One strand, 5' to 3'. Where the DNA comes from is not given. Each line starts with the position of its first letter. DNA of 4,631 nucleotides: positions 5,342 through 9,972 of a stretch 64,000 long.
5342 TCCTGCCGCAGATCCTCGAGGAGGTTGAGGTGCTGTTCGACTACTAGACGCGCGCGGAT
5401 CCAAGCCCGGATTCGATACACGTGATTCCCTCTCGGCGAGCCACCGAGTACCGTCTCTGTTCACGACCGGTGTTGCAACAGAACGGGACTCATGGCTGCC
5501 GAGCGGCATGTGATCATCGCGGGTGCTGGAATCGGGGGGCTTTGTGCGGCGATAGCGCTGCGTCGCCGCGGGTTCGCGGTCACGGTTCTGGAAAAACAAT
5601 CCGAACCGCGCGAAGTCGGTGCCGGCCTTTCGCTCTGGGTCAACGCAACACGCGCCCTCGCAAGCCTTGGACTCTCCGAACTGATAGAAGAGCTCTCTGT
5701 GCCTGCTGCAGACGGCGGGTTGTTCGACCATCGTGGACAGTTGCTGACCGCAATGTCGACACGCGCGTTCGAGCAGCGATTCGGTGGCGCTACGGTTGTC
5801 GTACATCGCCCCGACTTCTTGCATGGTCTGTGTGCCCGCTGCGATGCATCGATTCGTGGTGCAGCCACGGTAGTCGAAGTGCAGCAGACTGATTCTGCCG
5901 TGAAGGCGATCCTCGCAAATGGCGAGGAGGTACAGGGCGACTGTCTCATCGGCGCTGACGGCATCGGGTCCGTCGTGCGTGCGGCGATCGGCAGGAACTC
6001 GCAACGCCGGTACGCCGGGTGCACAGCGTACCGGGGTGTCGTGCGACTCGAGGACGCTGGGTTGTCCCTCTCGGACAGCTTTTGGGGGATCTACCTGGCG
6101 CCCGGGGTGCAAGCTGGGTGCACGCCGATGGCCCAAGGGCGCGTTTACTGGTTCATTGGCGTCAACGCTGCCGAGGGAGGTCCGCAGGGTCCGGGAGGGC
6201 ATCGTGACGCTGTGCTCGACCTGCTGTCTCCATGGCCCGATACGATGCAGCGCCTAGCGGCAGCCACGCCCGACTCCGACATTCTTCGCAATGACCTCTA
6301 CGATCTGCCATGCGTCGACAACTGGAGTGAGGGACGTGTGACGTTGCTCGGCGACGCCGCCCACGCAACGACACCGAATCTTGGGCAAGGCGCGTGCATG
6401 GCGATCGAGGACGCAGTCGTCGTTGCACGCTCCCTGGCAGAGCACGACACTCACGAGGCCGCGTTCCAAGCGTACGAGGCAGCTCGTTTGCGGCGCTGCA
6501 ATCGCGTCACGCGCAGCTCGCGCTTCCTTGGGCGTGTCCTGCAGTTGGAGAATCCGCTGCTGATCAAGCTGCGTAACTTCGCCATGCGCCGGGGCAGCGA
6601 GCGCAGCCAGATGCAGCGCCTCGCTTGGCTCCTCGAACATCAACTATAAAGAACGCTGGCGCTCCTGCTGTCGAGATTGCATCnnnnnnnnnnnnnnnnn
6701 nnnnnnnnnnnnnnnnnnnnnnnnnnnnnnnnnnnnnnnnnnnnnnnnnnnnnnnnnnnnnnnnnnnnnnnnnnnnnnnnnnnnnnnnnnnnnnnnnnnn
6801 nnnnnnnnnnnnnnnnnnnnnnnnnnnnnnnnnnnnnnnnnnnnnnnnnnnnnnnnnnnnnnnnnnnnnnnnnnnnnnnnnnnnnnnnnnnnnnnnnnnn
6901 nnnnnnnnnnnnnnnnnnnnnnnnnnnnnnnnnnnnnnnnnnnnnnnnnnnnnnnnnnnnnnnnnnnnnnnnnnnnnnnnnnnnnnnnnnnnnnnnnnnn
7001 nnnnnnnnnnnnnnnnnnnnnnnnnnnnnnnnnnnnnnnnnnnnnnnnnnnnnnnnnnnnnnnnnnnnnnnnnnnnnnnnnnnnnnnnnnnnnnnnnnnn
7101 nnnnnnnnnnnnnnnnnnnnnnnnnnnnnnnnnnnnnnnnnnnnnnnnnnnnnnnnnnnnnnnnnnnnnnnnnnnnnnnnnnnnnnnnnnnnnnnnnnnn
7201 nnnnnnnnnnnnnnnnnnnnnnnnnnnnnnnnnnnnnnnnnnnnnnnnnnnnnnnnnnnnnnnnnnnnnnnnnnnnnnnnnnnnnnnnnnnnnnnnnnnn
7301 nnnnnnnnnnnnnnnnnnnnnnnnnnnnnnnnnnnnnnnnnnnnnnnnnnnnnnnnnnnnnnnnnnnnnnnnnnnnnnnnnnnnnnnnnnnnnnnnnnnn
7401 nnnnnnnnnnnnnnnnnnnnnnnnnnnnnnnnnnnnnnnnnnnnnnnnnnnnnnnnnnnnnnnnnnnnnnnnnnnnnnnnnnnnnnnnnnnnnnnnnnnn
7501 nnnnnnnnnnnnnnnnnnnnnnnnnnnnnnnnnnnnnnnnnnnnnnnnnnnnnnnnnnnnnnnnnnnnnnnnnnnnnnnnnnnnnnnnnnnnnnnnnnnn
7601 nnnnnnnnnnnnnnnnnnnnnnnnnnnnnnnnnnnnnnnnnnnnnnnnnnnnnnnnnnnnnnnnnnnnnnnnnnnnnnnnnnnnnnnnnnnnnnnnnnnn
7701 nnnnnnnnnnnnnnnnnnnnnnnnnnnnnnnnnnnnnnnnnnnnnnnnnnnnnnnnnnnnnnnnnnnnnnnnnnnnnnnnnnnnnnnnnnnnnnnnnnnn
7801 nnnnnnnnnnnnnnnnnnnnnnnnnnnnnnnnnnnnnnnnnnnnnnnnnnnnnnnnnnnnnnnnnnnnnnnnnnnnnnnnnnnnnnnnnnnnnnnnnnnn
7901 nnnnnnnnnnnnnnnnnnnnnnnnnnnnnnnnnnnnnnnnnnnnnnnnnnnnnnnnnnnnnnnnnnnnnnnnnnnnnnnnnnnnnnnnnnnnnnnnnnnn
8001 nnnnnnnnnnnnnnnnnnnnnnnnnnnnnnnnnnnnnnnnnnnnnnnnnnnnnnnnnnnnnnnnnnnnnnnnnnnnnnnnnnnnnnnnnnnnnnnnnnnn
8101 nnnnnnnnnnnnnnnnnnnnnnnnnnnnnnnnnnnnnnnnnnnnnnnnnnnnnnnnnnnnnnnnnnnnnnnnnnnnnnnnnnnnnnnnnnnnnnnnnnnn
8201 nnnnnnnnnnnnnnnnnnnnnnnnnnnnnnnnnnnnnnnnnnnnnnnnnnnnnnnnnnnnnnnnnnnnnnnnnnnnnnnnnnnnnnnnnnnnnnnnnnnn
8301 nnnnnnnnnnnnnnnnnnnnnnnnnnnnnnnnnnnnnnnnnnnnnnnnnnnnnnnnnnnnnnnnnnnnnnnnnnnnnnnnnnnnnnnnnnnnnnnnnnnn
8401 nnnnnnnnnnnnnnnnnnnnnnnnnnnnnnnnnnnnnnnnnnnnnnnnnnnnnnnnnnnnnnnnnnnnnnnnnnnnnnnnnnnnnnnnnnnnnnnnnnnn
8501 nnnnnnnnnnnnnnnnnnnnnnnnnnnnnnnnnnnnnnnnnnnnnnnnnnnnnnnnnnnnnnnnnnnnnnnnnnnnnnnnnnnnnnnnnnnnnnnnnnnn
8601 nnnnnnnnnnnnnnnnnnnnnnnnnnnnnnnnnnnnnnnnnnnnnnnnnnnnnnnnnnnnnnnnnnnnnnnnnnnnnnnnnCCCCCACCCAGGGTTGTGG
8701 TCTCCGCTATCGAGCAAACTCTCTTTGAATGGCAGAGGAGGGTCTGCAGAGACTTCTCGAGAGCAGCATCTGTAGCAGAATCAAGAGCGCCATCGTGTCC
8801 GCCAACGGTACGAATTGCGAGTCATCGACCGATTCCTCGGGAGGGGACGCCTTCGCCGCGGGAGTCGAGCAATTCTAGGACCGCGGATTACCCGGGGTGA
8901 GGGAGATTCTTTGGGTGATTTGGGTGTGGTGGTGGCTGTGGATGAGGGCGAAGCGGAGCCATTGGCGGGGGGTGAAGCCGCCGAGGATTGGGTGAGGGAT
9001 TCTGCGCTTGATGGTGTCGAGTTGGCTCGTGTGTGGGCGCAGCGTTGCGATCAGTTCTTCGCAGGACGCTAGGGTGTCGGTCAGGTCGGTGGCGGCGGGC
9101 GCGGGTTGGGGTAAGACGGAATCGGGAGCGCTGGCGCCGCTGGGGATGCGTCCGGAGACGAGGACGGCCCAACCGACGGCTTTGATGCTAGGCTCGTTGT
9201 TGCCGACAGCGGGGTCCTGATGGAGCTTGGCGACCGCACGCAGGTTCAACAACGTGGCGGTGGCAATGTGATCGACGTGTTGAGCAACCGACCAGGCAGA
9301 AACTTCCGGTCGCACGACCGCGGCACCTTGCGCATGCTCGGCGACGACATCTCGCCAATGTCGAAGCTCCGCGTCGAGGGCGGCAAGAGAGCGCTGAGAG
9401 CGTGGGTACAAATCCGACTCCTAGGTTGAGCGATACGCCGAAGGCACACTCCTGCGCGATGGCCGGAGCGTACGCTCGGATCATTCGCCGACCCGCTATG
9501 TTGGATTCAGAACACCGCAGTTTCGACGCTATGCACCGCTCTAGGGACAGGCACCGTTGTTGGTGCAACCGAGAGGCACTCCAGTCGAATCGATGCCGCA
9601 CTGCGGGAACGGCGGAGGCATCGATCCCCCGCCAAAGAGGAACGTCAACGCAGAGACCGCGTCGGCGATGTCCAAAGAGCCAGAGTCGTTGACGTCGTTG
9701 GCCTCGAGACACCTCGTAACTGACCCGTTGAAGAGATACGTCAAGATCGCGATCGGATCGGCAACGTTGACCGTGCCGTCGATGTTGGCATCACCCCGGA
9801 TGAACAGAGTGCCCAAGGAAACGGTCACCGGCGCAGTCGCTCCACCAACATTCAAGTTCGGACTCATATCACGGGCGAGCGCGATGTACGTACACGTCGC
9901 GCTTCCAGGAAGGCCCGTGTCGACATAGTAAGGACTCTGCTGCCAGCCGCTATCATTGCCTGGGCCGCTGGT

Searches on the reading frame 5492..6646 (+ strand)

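Call 52: search_protein_families(library=pfam, proteins=[window:5492-6646:+], max_evalue=0.001)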
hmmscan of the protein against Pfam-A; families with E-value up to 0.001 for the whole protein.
window:5492-6646:+ (385 aa): 7 families
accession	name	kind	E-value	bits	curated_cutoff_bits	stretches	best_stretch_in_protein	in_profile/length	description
PF01494.25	FAD_binding_3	-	9.1e-27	94.6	22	1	6-342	3-348/349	FAD binding domain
PF13450.12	NAD_binding_8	-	2.4e-07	31.4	21.9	1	9-39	1-31/68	NAD(P)-binding Rossmann-like domain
PF01266.30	DAO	-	5.6e-07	29.8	27.9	1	6-40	1-35/353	FAD dependent oxidoreductase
PF00890.30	FAD_binding_2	-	1e-05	25.4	20.4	1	6-38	1-33/414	FAD binding domain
PF07992.20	Pyr_redox_2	-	1.4e-05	25.1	26.1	0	6-52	2-48/291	Pyridine nucleotide-disulphide oxidoreductase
PF03486.20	HI0933_like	-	0.00024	21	50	0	6-38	2-34/244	HI0933-like protein Rossmann domain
PF04820.20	Trp_halogenase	-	0.00038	19.9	21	0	7-99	2-94/458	Tryptophan halogenase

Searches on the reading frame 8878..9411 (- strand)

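Call 52: search_protein_families(library=pfam, proteins=[window:8878-9411:-], max_evalue=0.001)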
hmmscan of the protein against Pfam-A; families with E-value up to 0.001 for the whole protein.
window:8878-9411:- (178 aa): 2 families
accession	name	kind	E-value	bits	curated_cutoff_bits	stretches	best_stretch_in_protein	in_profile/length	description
PF12867.12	DinB_2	-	5.1e-10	40.3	24.8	1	12-164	2-126/128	DinB superfamily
PF07606.16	DUF1569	-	3.8e-05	24.3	21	1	38-164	31-147/152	Protein of unknown function (DUF1569)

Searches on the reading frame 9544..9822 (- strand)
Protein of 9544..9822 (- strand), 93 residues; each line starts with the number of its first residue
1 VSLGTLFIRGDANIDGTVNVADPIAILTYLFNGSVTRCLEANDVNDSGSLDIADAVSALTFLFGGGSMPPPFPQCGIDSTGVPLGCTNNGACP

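Call 15: search_protein_families(library=pfam, proteins=[window:9544-9822:-], max_evalue=10)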
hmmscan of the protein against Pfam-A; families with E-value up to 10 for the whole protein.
seq(93 aa): 1 family
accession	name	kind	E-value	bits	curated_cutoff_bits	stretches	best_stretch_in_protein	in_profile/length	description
PF00404.24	Dockerin_1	-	0.003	18.1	22.9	1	10-55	2-49/57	Dockerin type I domain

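Call 16: search_protein_families(library=ncbifam, proteins=[window:9544-9822:-], max_evalue=10)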
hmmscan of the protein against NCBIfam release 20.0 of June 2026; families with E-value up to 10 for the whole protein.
seq(93 aa): 1 family
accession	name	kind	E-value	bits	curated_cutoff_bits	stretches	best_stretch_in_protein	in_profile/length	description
NF049990.1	CellobisidaseCelK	equivalog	0.00076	17.7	1700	1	8-62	828-882/889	cellulose 1,4-beta-cellobiosidase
